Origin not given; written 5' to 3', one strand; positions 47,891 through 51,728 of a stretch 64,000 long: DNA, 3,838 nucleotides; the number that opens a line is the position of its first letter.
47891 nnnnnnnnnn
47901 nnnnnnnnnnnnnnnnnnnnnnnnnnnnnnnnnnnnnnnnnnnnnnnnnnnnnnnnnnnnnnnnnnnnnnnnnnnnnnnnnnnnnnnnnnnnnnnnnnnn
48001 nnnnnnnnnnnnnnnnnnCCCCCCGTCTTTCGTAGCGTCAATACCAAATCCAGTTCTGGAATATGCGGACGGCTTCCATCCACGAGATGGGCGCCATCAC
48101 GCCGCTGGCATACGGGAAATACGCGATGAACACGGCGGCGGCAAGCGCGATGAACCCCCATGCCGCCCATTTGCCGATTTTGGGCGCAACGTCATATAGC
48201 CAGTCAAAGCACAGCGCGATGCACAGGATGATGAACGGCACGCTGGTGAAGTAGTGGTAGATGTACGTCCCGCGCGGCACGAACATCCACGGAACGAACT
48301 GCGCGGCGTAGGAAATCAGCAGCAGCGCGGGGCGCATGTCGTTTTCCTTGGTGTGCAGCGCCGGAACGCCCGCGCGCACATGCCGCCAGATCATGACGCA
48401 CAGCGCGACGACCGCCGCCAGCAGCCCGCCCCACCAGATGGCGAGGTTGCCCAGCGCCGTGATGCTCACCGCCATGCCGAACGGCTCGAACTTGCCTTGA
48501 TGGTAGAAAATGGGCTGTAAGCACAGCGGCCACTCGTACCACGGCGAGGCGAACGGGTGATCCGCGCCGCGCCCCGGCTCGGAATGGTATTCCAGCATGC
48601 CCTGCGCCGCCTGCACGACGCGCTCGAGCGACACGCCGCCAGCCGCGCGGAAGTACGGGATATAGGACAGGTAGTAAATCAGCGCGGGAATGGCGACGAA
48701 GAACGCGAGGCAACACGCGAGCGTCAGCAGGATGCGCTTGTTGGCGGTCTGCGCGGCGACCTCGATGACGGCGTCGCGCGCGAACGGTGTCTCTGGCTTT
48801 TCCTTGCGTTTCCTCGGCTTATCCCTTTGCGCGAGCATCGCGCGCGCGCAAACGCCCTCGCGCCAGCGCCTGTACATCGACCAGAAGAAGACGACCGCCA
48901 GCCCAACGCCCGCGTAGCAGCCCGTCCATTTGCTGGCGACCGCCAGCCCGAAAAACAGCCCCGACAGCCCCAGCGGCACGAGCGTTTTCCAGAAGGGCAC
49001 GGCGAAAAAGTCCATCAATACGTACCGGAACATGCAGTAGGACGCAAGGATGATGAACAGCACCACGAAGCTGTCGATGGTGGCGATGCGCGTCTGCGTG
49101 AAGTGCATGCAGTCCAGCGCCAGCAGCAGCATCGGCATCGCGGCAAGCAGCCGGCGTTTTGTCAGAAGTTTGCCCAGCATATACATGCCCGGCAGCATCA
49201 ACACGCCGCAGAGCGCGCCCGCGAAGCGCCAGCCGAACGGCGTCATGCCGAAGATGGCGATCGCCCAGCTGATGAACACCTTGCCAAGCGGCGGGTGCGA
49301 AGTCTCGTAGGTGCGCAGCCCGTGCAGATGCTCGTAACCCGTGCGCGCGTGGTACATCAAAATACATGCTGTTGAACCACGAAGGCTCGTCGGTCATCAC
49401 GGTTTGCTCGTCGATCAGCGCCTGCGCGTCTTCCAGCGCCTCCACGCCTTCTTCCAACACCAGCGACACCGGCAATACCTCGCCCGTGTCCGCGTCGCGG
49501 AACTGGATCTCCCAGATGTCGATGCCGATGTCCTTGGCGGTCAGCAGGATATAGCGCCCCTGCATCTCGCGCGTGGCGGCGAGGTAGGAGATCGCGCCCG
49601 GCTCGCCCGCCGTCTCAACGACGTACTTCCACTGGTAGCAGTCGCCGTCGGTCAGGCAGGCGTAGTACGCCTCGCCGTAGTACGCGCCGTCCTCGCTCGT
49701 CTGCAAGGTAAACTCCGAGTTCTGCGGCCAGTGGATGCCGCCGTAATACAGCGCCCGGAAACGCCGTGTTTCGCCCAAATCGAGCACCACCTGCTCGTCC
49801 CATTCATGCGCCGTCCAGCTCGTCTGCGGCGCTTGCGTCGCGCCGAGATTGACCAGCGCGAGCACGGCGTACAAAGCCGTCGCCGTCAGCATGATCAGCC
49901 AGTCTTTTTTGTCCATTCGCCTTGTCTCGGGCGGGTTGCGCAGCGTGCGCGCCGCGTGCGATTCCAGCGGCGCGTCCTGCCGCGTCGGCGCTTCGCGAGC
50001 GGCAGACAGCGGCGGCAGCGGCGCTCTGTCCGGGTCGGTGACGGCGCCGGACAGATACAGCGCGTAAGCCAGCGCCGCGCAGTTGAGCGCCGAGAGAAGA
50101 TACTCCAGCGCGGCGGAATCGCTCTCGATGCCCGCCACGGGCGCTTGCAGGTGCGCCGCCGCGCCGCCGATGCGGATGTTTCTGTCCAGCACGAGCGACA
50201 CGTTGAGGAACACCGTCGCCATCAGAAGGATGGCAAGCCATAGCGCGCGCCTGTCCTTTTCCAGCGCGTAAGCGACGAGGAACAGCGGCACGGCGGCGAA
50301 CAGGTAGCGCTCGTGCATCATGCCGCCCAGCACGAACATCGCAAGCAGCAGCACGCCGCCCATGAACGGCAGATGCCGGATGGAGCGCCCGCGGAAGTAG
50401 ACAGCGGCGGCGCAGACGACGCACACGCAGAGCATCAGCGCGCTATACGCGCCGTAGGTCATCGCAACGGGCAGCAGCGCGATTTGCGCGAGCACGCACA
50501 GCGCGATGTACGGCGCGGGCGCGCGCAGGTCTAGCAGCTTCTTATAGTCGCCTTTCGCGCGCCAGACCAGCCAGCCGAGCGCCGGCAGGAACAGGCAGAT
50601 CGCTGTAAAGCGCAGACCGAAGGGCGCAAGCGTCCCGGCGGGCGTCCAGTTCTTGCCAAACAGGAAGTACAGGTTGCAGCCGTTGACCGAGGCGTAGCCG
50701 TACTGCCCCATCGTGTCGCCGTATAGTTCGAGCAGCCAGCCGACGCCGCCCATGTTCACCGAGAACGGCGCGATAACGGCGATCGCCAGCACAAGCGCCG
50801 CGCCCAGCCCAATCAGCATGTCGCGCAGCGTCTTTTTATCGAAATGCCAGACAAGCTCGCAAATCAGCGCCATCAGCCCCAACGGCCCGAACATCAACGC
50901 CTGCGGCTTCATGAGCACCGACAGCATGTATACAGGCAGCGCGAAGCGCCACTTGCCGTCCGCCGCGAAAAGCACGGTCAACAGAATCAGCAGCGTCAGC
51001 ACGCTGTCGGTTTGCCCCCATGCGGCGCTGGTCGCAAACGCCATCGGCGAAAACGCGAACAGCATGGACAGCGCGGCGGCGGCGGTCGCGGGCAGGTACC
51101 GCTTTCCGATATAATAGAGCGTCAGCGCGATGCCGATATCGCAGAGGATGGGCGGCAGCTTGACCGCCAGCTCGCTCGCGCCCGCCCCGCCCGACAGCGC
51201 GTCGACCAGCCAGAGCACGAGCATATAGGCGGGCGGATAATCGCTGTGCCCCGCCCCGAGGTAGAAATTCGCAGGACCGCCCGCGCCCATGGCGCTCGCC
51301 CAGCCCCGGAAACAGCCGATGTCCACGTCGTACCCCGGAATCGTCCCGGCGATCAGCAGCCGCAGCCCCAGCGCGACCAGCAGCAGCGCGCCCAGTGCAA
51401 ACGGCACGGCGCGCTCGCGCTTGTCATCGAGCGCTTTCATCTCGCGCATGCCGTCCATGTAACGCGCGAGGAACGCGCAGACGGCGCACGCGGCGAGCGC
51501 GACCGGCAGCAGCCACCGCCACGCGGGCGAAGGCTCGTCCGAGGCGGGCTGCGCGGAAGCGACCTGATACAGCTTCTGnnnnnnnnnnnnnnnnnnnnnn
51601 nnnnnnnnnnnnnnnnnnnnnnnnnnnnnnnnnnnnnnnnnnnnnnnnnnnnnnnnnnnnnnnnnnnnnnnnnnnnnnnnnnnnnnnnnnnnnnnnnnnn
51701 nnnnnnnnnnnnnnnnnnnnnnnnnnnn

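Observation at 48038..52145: Giant chimeric glycosyltransferase: two GT-C-like membrane modules and two carbohydrate-binding-like modules on one reading unit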

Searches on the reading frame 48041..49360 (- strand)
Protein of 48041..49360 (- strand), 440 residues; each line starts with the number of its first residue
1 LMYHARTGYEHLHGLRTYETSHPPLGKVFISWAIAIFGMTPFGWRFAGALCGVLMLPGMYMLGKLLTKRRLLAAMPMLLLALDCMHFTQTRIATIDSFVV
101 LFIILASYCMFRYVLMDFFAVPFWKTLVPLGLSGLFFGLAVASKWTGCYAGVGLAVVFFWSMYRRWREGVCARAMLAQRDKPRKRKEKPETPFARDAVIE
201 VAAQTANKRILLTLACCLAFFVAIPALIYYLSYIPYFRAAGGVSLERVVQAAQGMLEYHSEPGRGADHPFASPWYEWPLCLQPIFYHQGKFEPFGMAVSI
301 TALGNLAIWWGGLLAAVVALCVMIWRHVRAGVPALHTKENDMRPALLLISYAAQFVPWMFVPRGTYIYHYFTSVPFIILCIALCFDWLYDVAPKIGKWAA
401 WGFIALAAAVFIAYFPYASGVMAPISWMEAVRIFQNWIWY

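Call 45: search_solved_structures(query=window:48041-49354:-, max_evalue=0.01, show_alignments=1)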
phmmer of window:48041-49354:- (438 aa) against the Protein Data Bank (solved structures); distinct sequences matched with E-value up to 0.01: 2.
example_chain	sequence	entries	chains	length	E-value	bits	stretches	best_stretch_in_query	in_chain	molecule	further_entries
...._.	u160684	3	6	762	2.2e-15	60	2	41-161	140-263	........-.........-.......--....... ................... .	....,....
6p25_A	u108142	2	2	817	0.0022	20.4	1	38-161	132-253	Dolichyl-phosphate-mannose--protein mannosyltransferase 1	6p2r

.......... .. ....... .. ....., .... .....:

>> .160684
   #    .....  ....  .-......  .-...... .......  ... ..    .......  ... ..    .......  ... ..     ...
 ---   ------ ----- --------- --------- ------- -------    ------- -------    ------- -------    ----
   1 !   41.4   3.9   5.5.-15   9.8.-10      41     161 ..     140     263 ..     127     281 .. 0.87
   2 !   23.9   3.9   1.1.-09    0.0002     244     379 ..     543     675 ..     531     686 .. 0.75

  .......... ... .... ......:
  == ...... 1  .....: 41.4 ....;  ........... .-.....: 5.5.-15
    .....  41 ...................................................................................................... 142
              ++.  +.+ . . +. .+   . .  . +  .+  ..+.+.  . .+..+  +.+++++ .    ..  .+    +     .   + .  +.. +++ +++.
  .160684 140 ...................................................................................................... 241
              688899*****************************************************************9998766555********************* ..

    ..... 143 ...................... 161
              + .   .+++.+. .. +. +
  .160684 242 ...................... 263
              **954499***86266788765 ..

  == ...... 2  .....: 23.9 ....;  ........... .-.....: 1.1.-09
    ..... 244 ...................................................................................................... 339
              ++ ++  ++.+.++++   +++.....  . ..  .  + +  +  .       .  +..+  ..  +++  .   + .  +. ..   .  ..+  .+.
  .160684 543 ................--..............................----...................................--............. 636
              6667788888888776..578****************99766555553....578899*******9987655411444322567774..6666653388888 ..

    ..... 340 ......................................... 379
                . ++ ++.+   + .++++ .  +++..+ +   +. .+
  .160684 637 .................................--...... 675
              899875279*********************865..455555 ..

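Call 59: list_cluster_members(proteins=[P0001, window:48041-49360:-, P0003, P0035])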
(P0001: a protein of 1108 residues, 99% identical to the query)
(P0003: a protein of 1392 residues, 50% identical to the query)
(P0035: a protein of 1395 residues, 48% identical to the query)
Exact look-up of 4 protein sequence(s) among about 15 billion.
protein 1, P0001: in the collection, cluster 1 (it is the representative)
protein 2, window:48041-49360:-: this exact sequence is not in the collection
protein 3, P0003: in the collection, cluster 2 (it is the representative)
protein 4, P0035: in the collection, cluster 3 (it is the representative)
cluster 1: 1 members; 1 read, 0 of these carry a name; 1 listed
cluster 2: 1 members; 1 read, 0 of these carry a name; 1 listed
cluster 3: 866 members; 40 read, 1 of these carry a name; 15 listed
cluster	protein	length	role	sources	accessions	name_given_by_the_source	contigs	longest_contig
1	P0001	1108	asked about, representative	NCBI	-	-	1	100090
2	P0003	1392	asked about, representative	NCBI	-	-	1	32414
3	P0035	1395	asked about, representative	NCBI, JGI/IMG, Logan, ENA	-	-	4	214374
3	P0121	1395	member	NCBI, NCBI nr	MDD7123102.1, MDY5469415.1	MAG: glycosyltransferase family 39 protein [Clostridiales bacterium] | glycosyltransferase family 39 protein [Clostridiales bacterium]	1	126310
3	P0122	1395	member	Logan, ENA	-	-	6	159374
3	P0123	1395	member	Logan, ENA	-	-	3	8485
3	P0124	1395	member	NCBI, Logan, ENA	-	-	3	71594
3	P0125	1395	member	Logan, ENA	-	-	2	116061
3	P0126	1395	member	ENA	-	-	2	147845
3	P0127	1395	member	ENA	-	-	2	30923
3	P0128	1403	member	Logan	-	-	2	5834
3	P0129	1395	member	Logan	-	-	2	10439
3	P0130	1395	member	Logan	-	-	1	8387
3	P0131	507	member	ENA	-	-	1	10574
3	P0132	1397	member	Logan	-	-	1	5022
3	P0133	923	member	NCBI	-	-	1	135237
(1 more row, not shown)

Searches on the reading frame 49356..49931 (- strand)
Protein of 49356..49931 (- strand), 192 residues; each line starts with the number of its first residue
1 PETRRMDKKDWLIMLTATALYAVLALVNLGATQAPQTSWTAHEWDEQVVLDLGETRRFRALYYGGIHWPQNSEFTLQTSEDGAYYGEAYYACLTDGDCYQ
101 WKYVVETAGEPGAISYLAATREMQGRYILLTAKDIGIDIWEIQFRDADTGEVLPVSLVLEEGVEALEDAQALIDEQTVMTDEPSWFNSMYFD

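Call 43: predict_structure(alignment_id=A5)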
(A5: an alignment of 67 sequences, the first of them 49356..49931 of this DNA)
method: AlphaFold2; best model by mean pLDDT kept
length: 192 residues; sequences in the alignment: 67
mean_pLDDT: 90.2   pTM: 0.82
mean pLDDT of the five models: 90.2, 89.6, 89.4, 89.4, 88.8
residues with pLDDT >= 90: 134; 70-90: 43; 50-70: 14; < 50: 1
segments of 3 or more residues with pLDDT < 50: none
pLDDT, mean of each block of 10 residues (from residue 1): 75 96 80 85 96 98 89 96 97 90 95 91 98 95 97 95 80 92 76 54
secondary structure, 60 per line:
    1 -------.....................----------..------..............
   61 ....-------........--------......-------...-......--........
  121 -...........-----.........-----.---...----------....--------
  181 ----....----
elements in order: H8-28 E47-64 E72-79 E88-93 E101-103 E105-110 E113-120 E122-132 E138-146 E156-158 H169-172 H185-188

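Call 46: fold_search(model_id=the predicted structure, library=pdb)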
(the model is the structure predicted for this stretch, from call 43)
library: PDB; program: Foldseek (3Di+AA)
matches with E <= 10: 1374; with E <= 0.001: 7
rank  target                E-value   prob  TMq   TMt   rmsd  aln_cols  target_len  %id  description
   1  5zu6                  1.6e-04  1.00  0.32  0.39   9.1       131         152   16  A CBM32 derived from alginate lyase B (AlyB-OU02) (released 2018-06-20)
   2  4a42_B                3.3e-04  1.00  0.37  0.55   6.9       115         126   16  CpGH89CBM32-6 produced by Clostridium perfringens (released 2012-04-04)
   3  7w12_A                5.4e-04  1.00  0.37  0.16   8.0       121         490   16  Complex structure of alginate lyase AlyB-OU02 with G9 (released 2022-11-16)
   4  5zu5                  5.7e-04  1.00  0.33  0.14   8.6       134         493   16  Crystal structure of a full length alginate lyase with CBM domain (released 2018-06-27)
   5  7d29                  7.5e-04  1.00  0.40  0.55   7.5       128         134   18  CBM32 of AlyQ (released 2020-12-30)
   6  7d2a_A                8.8e-04  1.00  0.40  0.56   7.5       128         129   18  CBM32 of AlyQ in complex with 4,5-unsaturated mannuronic acid (released 2020-12-30)
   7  5msx_A                9.9e-04  1.00  0.35  0.17   6.6       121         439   15  Glycoside hydrolase BT_3662 (released 2017-03-22)
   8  4a42_A                1.5e-03  1.00  0.39  0.56   7.2       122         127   16  CpGH89CBM32-6 produced by Clostridium perfringens (released 2012-04-04)
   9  5msx_C                2.4e-03  1.00  0.34  0.16   5.9       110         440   15  Glycoside hydrolase BT_3662 (released 2017-03-22)
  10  2pqs_A                3.5e-03  1.00  0.31  0.37  11.1       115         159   13  Crystal Structure of the Bovine Lactadherin C2 Domain (released 2007-08-07)
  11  2jda_B                3.9e-03  1.00  0.34  0.45   9.0       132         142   19  Structure of a pectin binding carbohydrate binding module determined in an monoclinic crystal form. (released 2007-01-16)
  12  4zy9_A                4.1e-03  0.99  0.33  0.44   7.7       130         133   15  X-ray crystal structure of selenomethionine-labelled V110M mutant of chitosan-binding module 1 derived from chitosanas (released 2016-04-13)
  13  5xnr                  4.6e-03  1.00  0.38  0.20   9.3       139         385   15  Truncated AlyQ with CBM32 and alginate lyase domains (released 2018-06-13)
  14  4zxe_A                6.1e-03  1.00  0.36  0.48   6.9       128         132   15  X-ray crystal structure of chitosan-binding module 1 derived from chitosanase/glucanase from Paenibacillus sp. IK-5. (released 2016-04-13)
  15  2jd9                  8.0e-03  1.00  0.33  0.44   8.6       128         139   18  Structure of a pectin binding carbohydrate binding module determined in an orthorhombic crystal form. (released 2007-01-16)
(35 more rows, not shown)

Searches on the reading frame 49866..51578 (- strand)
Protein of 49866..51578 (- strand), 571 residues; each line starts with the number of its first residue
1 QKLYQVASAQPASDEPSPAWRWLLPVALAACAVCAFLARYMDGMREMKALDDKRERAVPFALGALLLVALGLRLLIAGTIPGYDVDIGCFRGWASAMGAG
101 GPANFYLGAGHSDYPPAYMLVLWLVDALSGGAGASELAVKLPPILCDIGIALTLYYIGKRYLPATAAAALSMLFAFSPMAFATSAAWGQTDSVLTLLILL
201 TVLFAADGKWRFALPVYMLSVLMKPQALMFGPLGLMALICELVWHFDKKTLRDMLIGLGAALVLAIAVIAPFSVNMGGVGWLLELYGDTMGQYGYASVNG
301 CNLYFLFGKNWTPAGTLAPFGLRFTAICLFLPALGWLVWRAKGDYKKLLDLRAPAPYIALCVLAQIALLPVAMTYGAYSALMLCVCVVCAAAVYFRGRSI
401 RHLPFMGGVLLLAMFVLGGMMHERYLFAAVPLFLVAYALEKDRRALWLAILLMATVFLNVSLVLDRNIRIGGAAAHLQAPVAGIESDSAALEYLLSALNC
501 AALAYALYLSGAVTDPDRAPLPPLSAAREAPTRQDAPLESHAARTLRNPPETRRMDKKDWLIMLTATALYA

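Call 11: search_protein_families(library=pfam, max_evalue=10, proteins=[window:49866-51578:-])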
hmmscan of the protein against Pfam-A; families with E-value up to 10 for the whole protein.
seq(571 aa): 1 family
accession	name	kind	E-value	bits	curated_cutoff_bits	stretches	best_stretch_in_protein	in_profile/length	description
PF13231.12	PMT_2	-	2.7e-09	37.9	26.1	1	114-271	2-156/160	Dolichyl-phosphate-mannose-protein mannosyltransferase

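Call 17: search_solved_structures(query=A2, max_evalue=10, show_alignments=2)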
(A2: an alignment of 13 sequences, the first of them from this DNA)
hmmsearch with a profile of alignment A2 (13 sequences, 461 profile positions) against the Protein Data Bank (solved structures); distinct sequences matched with E-value up to 10: 1.
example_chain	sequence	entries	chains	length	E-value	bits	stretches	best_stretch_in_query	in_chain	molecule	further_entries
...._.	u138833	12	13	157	0.21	13.5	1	221-292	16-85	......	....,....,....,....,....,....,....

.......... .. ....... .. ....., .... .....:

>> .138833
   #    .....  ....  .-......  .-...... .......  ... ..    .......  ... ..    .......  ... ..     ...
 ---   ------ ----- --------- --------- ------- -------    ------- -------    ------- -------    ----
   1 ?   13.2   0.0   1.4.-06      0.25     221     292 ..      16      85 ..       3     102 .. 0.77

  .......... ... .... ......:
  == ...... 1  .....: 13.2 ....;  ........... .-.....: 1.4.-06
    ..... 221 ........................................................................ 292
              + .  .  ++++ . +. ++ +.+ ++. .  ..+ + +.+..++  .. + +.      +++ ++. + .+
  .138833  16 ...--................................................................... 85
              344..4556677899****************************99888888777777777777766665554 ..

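Call 18: search_protein_families(library=pfam, alignment_id=A2, max_evalue=1)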
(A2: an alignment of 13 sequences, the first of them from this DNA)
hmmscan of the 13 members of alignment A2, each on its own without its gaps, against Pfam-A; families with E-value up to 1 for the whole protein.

A. member 1, seq(461 aa): 1 family
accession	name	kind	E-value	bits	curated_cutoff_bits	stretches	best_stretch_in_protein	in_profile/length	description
PF13231.12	PMT_2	-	1.7e-09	38.5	26.1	1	64-221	2-156/160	Dolichyl-phosphate-mannose-protein mannosyltransferase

B. families by the number of members that match (of 13 scanned): 7 families
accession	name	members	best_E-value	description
PF13231.12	PMT_2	8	1.7e-09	Dolichyl-phosphate-mannose-protein mannosyltransferase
PF06728.19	PIG-U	4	3.4e-08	GPI transamidase subunit PIG-U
PF05208.19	ALG3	2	0.0052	ALG3 protein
PF09852.15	DUF2079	1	0.00023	Predicted membrane protein (DUF2079)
PF22570.1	LiaF-TM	1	0.12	LiaF transmembrane domain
PF10164.14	BRI3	1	0.32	Brain protein I3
PF09594.16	GT87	1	0.74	Glycosyltransferase family 87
